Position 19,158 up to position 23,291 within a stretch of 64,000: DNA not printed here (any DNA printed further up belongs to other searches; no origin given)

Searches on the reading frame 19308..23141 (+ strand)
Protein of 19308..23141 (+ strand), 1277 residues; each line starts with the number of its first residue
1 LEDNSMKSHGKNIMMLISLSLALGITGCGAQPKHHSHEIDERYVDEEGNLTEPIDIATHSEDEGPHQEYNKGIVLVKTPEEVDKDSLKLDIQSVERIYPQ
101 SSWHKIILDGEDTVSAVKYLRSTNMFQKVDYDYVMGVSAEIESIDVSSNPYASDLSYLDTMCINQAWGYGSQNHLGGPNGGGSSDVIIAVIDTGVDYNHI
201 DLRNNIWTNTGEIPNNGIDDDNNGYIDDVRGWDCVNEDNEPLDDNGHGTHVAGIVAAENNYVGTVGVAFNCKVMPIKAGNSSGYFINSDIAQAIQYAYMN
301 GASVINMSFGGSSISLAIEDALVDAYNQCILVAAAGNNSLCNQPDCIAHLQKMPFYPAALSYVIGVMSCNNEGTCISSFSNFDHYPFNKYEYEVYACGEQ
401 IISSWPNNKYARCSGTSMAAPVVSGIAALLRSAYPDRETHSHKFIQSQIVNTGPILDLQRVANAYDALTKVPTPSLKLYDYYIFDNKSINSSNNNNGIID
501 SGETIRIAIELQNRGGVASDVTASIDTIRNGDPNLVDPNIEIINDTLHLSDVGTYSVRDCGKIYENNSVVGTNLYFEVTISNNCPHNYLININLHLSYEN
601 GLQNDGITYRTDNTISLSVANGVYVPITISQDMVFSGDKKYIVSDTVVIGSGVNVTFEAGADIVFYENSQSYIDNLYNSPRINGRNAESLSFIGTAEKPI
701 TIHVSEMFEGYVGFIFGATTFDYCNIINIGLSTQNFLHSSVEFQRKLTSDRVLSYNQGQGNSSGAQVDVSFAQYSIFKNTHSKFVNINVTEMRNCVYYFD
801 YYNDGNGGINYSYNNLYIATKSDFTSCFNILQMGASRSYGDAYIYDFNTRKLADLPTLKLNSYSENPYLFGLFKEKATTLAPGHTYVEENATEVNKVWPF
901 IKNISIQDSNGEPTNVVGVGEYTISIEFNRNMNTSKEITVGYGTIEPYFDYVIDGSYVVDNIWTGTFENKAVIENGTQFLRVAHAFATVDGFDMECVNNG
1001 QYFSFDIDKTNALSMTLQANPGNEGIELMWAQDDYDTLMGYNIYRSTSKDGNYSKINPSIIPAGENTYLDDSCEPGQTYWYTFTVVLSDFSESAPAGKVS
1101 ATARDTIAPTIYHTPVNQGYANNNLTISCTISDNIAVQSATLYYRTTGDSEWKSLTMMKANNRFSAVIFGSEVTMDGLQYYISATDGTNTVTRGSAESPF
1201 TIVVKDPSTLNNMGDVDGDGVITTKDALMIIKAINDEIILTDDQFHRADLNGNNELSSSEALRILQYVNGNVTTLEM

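Call 80: search_protein_families(library=pfam, proteins=[window:19308-23141:+], max_evalue=0.00001)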
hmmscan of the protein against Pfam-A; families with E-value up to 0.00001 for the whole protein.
window:19308-23141:+ (1277 aa): 2 families
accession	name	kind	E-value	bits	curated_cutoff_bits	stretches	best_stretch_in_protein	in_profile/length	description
PF00082.27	Peptidase_S8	-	8.5e-55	186.5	21.8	1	184-453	2-273/288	Subtilase family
PF00404.24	Dockerin_1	-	2e-09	38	22.9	1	1214-1269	2-57/57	Dockerin type I domain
